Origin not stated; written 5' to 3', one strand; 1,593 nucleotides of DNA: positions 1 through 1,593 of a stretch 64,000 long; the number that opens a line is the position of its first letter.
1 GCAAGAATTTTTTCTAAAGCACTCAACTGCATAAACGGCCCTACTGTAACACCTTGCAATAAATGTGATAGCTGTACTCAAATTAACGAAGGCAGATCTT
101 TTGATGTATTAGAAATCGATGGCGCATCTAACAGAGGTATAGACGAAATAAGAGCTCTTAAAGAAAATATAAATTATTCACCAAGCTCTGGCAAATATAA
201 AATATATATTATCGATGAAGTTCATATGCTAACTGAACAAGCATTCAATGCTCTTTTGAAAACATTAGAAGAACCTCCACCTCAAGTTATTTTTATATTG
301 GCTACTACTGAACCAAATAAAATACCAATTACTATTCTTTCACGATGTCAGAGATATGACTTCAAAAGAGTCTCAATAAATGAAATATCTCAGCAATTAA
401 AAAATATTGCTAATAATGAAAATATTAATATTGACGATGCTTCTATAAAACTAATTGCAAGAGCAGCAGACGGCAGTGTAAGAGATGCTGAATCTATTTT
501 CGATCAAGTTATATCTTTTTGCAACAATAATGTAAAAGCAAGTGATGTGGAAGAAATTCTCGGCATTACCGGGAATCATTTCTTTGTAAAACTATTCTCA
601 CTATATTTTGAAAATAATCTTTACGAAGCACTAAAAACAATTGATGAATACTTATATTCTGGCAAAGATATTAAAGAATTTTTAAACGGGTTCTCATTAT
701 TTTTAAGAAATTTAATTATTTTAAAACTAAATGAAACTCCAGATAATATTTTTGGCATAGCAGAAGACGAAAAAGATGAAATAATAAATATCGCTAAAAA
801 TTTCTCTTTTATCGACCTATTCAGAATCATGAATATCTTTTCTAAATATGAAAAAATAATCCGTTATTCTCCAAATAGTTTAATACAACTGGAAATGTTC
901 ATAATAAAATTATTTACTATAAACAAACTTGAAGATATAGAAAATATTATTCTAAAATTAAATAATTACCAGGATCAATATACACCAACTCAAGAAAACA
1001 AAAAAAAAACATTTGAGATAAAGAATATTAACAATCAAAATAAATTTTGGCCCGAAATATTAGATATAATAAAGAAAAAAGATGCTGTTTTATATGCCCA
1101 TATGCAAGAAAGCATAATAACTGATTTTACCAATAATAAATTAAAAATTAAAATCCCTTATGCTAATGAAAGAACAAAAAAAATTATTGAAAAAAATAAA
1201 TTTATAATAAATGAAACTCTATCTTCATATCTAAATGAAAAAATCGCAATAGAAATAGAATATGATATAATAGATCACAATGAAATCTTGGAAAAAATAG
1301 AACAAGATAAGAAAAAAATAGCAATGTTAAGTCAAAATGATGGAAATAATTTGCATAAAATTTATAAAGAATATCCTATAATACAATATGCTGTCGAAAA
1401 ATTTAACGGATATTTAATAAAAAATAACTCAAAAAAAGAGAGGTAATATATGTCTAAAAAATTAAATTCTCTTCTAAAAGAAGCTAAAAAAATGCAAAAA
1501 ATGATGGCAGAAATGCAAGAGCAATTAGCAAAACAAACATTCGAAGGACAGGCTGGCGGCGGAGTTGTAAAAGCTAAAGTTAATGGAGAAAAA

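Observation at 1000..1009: A10 slippery run inside dnaX with immediate stops in both alternative frames (candidate gamma-subunit production site)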

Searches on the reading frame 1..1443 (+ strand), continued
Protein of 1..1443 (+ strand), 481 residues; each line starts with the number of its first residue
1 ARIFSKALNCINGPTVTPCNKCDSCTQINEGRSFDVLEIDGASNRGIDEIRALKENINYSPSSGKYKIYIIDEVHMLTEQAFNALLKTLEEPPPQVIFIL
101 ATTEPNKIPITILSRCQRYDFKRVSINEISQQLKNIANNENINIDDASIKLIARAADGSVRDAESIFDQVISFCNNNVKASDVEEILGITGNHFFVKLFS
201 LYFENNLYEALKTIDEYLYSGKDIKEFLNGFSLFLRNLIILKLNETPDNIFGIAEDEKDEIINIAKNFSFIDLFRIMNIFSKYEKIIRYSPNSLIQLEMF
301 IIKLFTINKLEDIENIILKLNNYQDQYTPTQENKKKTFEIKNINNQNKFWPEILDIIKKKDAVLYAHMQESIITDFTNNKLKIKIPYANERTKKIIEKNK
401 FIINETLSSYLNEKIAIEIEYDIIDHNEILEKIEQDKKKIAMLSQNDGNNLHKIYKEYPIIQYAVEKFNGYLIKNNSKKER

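Call 9: find_encoding_contigs(protein=P0001, flank=3000, max_places=3)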
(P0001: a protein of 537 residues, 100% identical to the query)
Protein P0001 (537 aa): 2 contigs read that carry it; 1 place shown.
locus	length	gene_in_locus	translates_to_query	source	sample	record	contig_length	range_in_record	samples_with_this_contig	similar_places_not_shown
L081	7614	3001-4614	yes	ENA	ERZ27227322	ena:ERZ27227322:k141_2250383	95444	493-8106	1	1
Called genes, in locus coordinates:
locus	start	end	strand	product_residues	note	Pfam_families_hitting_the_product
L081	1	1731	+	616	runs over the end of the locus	PF13522:GATase_6, PF13537:GATase_7, PF00733:Asn_synthase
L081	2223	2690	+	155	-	PF00383:dCMP_cyt_deam_1, PF14437:MafB19-deam, PF14439:Bd3614-deam (weak)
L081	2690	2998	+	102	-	-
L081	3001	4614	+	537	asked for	PF05496:RuvB_N (faint), PF13177:DNA_pol3_delta2, PF00004:AAA, PF07728:AAA_5 (weak), PF13401:AAA_22 (weak), PF22608:DNAX_ATPase_lid, PF12169:DNA_pol3_gamma3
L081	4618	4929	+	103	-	PF02575:YbaB_DNA_bd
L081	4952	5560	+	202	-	PF21176:RecR_HhH, PF02132:RecR_ZnF, PF01751:Toprim, PF13662:Toprim_4, PF21175:RecR_C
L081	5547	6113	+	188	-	PF01066:CDP-OH_P_transf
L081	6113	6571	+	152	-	PF04608:PgpA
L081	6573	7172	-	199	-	PF00475:IGPD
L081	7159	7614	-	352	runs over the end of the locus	PF00155:Aminotran_1_2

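Call 10: find_encoding_contigs(protein=P0002, flank=3000, max_places=3)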
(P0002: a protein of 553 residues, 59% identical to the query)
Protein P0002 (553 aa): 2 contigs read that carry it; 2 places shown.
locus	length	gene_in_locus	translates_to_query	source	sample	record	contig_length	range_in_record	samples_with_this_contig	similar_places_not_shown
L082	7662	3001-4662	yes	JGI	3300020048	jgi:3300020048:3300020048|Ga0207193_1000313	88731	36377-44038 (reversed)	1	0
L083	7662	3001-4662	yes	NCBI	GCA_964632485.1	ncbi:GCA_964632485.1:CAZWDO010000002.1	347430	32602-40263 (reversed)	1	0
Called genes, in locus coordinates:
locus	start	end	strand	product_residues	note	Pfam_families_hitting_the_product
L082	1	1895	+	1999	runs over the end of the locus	PF01835:MG2, PF00207:A2M, PF17973:bMG10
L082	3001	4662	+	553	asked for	PF05496:RuvB_N (weak), PF13177:DNA_pol3_delta2, PF13604:AAA_30 (weak), PF00004:AAA, PF07728:AAA_5 (faint), PF13401:AAA_22 (weak), PF22608:DNAX_ATPase_lid, PF12169:DNA_pol3_gamma3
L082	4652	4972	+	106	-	PF02575:YbaB_DNA_bd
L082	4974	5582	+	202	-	PF21176:RecR_HhH, PF02132:RecR_ZnF, PF01751:Toprim, PF13662:Toprim_4, PF21175:RecR_C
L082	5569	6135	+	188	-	PF01066:CDP-OH_P_transf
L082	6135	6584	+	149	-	PF04608:PgpA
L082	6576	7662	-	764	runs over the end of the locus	PF17152:CHASE8 (weak), PF00672:HAMP, PF13188:PAS_8 (weak), PF00512:HisKA (weak), PF02518:HATPase_c, PF00072:Response_reg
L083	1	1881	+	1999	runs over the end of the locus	PF01835:MG2, PF00207:A2M, PF17973:bMG10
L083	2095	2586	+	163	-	PF00383:dCMP_cyt_deam_1, PF14437:MafB19-deam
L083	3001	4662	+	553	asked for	PF05496:RuvB_N (weak), PF13177:DNA_pol3_delta2, PF13604:AAA_30 (weak), PF00004:AAA, PF07728:AAA_5 (faint), PF13401:AAA_22 (weak), PF22608:DNAX_ATPase_lid, PF12169:DNA_pol3_gamma3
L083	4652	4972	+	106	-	PF02575:YbaB_DNA_bd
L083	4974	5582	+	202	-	PF21176:RecR_HhH, PF02132:RecR_ZnF, PF01751:Toprim, PF13662:Toprim_4, PF21175:RecR_C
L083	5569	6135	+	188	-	PF01066:CDP-OH_P_transf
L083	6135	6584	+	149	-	PF04608:PgpA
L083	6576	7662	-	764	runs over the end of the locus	PF17152:CHASE8 (weak), PF00672:HAMP, PF13188:PAS_8 (weak), PF00512:HisKA (weak), PF02518:HATPase_c, PF00072:Response_reg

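Call 11: find_encoding_contigs(protein=P0003, flank=3000, max_places=3)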
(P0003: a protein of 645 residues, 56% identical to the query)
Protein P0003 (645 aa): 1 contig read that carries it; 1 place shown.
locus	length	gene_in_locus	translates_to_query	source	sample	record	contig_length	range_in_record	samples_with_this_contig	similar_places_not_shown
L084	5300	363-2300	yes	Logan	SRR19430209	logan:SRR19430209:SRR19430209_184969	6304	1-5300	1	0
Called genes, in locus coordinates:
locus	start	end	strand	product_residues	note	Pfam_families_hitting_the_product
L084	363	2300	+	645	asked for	PF05496:RuvB_N (weak), PF13177:DNA_pol3_delta2, PF07728:AAA_5 (weak), PF13401:AAA_22 (faint), PF00004:AAA, PF22608:DNAX_ATPase_lid, PF12169:DNA_pol3_gamma3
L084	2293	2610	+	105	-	PF02575:YbaB_DNA_bd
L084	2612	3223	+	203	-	PF21176:RecR_HhH, PF02132:RecR_ZnF (weak), PF01751:Toprim, PF13662:Toprim_4, PF21175:RecR_C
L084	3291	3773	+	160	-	PF01066:CDP-OH_P_transf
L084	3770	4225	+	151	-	PF04608:PgpA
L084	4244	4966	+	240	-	PF13489:Methyltransf_23, PF08241:Methyltransf_11, PF08242:Methyltransf_12, PF13649:Methyltransf_25 (weak)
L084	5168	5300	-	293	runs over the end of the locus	-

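Call 18: search_protein_families(library=pfam, proteins=[L083:4099-4659:+, L084:1449-2297:+], max_evalue=10)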
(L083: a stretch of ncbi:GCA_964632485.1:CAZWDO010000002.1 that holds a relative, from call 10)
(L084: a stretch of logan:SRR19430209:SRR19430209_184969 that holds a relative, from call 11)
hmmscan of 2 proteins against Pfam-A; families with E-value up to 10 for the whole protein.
L083:4099-4659:+ (187 aa): 1 family
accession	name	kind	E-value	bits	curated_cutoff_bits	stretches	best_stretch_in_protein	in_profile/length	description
PF03413.25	PepSY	-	0.047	14.5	24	1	136-174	25-58/60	Peptidase propeptide and YPEB domain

L084:1449-2297:+ (283 aa): 0 families

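Call 30: list_cluster_members(proteins=[P0001, P0002, P0003])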
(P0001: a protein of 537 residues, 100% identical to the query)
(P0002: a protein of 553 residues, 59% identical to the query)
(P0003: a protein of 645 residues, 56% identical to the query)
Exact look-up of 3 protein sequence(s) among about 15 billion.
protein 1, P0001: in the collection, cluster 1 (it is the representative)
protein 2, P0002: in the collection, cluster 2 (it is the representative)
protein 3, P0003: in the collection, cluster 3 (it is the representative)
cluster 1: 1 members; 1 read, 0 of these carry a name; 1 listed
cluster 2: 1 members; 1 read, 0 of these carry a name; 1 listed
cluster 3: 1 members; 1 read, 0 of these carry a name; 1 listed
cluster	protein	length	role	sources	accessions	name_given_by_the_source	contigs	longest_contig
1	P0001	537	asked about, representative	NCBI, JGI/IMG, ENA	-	-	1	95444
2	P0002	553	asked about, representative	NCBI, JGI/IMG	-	-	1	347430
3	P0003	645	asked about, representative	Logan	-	-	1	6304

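Call 38: predict_structure(alignment_id=A1)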
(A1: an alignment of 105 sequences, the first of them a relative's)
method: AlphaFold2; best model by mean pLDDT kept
length: 537 residues; sequences in the alignment: 105
mean_pLDDT: 89.3   pTM: 0.69
mean pLDDT of the five models: 89.3, 87.4, 87.4, 86.9, 86.1
residues with pLDDT >= 90: 391; 70-90: 97; 50-70: 29; < 50: 20
segments of 3 or more residues with pLDDT < 50: 385-395, 533-537
pLDDT, mean of each block of 10 residues (from residue 1): 73 95 97 98 98 98 97 97 96 96 94 90 98 96 94 98 97 98 96 97 96 96 97 96 93 96 97 94 95 93 77 92 94 97 96 97 80 80 47 49 84 96 94 91 92 96 91 91 74 67 62 82 81 45
secondary structure, 60 per line:
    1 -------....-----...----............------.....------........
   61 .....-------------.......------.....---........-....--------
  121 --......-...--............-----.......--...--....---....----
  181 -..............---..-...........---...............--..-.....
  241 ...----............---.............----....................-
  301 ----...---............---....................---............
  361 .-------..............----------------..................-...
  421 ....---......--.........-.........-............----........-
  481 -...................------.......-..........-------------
elements in order: H8-11 H24-35 E42-46 H53-65 H79-85 E92-96 H100-107 H109-112 E123-128 H135-146 E152-158 H166-169 E173-176 H182-195 H202-212 H216-230 H236-243 H248-259 H263-275 H280-299 H311-322 H326-345 H349-361 H369-382 H399-416 H418-424 E428-433 E436-444 H446-454 H456-467 E472-479 H482-500 H507-513 H515-524

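Call 43: find_encoding_contigs(protein=P0039, flank=1000, max_places=1)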
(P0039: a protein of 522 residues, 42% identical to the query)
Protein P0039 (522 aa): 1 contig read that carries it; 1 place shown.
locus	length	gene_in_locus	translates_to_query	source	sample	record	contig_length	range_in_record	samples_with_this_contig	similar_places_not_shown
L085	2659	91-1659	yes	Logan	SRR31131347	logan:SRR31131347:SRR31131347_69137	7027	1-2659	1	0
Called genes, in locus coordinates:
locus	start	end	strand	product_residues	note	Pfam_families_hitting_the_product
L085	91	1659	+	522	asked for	PF05496:RuvB_N, PF13177:DNA_pol3_delta2, PF00004:AAA, PF07724:AAA_2 (weak), PF07728:AAA_5 (weak), PF13401:AAA_22 (weak), PF22608:DNAX_ATPase_lid, PF12169:DNA_pol3_gamma3, +2 more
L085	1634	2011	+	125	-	PF02575:YbaB_DNA_bd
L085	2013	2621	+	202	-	PF21176:RecR_HhH, PF02132:RecR_ZnF, PF01751:Toprim, PF13662:Toprim_4, PF21175:RecR_C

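Call 44: find_encoding_contigs(protein=P0084, flank=1000, max_places=1)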
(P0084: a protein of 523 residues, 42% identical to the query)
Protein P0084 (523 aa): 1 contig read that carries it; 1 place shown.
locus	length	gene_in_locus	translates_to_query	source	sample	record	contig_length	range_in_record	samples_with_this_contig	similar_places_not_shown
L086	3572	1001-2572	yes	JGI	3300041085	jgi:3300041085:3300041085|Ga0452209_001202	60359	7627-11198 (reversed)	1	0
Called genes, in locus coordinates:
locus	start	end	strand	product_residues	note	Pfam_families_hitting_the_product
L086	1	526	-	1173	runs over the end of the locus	PF14870:PSII_BNR (faint), PF15902:Sortilin-Vps10 (weak), PF18962:Por_Secre_tail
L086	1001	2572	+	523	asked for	PF05496:RuvB_N (weak), PF13177:DNA_pol3_delta2, PF00004:AAA, PF07724:AAA_2 (weak), PF07728:AAA_5 (weak), PF13401:AAA_22 (weak), PF22608:DNAX_ATPase_lid, PF12169:DNA_pol3_gamma3, +1 more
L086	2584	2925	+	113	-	PF02575:YbaB_DNA_bd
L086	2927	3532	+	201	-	PF21176:RecR_HhH, PF13662:Toprim_4, PF01751:Toprim, PF21175:RecR_C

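Call 45: find_encoding_contigs(protein=P0061, flank=1000, max_places=1)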
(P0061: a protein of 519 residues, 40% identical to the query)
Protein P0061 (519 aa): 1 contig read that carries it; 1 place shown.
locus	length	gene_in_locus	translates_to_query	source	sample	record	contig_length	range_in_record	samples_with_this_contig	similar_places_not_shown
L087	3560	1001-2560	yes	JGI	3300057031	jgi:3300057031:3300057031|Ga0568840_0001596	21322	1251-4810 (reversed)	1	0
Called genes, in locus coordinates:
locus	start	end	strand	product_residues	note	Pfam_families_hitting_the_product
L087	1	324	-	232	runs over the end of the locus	PF01168:Ala_racemase_N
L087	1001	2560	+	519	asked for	PF05496:RuvB_N (weak), PF13177:DNA_pol3_delta2, PF00004:AAA, PF07728:AAA_5, PF13401:AAA_22 (weak), PF22608:DNAX_ATPase_lid, PF12169:DNA_pol3_gamma3, PF20964:DnaX_C (weak)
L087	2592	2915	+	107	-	PF02575:YbaB_DNA_bd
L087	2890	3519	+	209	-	PF21176:RecR_HhH, PF02132:RecR_ZnF, PF01751:Toprim, PF13662:Toprim_4, PF21175:RecR_C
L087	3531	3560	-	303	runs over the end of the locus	PF00753:Lactamase_B (weak), PF12706:Lactamase_B_2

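Call 46: find_encoding_contigs(protein=P0072, flank=1000, max_places=1)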
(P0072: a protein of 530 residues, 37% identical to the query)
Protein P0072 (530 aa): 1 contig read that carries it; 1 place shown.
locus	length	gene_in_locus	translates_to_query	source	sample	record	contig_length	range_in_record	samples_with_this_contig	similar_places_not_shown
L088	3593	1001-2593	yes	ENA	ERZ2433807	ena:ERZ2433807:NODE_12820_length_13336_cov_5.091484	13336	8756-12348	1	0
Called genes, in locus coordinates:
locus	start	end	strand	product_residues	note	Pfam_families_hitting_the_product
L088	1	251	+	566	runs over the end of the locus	PF27537:HoxH (weak), PF00374:NiFeSe_Hases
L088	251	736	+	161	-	PF01750:HycI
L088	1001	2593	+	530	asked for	PF05496:RuvB_N (weak), PF13177:DNA_pol3_delta2, PF00004:AAA, PF07728:AAA_5 (weak), PF13401:AAA_22 (weak), PF22608:DNAX_ATPase_lid, PF12169:DNA_pol3_gamma3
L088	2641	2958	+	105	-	PF02575:YbaB_DNA_bd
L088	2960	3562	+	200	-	PF21176:RecR_HhH, PF02132:RecR_ZnF, PF13662:Toprim_4, PF01751:Toprim, PF21175:RecR_C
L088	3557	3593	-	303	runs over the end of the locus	PF00753:Lactamase_B (weak), PF12706:Lactamase_B_2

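Call 58: find_encoding_contigs(protein=P0032, flank=300, max_places=1)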
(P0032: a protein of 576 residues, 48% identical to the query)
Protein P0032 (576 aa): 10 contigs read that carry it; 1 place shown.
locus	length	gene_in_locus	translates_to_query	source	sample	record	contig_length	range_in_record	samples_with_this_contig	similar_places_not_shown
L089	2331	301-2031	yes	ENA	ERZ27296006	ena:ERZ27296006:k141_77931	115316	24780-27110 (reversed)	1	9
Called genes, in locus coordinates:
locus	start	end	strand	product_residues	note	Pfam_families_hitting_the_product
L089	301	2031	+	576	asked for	PF03215:Rad17 (faint), PF05496:RuvB_N (weak), PF06068:TIP49 (faint), PF13177:DNA_pol3_delta2, PF00004:AAA, PF22608:DNAX_ATPase_lid, PF12169:DNA_pol3_gamma3, PF20964:DnaX_C, +2 more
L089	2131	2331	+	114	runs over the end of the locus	PF02575:YbaB_DNA_bd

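Call 59: find_encoding_contigs(protein=P0042, flank=300, max_places=1)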
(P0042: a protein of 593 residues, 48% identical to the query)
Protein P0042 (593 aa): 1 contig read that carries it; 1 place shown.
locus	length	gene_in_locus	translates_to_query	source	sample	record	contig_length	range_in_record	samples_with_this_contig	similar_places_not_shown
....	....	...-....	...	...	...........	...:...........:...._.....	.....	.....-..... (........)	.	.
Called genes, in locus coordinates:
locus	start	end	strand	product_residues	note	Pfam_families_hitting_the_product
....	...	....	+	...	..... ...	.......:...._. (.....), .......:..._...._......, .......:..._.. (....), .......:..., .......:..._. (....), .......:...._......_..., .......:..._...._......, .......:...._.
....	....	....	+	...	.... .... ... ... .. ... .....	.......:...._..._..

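Call 60: find_encoding_contigs(protein=P0014, flank=300, max_places=1)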
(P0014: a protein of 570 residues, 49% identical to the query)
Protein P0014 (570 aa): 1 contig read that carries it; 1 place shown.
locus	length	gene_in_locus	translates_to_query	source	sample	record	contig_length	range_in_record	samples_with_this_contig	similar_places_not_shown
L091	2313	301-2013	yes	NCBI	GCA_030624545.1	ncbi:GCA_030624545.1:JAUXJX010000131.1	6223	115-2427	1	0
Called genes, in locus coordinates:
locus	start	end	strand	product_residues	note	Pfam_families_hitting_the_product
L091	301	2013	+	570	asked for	PF13177:DNA_pol3_delta2, PF13401:AAA_22 (faint), PF00004:AAA, PF07728:AAA_5 (weak), PF22608:DNAX_ATPase_lid, PF12169:DNA_pol3_gamma3, PF20964:DnaX_C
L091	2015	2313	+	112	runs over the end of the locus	PF02575:YbaB_DNA_bd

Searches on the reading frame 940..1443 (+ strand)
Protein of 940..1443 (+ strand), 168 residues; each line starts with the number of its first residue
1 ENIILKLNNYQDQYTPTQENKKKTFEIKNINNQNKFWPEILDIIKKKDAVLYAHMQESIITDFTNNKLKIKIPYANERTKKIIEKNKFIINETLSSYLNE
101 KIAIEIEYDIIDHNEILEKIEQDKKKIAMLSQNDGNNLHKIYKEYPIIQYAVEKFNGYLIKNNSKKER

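Call 18: search_protein_families(library=pfam, proteins=[window:940-1443:+], max_evalue=10)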
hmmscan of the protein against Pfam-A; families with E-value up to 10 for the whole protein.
window:940-1443:+ (168 aa): 1 family
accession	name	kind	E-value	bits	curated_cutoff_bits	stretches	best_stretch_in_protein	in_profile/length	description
PF20964.2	DnaX_C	-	0.1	13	26.2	1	34-106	13-85/113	DNA polymerase III subunit tau, C-terminal domain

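Call 52: search_solved_structures(query=window:1027-1443:+, max_evalue=10)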
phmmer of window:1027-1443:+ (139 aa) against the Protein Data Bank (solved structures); distinct sequences matched with E-value up to 10: 3.
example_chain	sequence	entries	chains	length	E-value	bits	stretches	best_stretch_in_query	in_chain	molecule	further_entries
6fwv_A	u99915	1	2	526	0.12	15.9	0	22-96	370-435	Collagen Adhesion protein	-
2ln3_A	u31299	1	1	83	0.59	13.7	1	50-100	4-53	DE NOVO DESIGNED PROTEIN OR135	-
1l6n_A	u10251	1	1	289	0.83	13.2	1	76-121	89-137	Gag Polyprotein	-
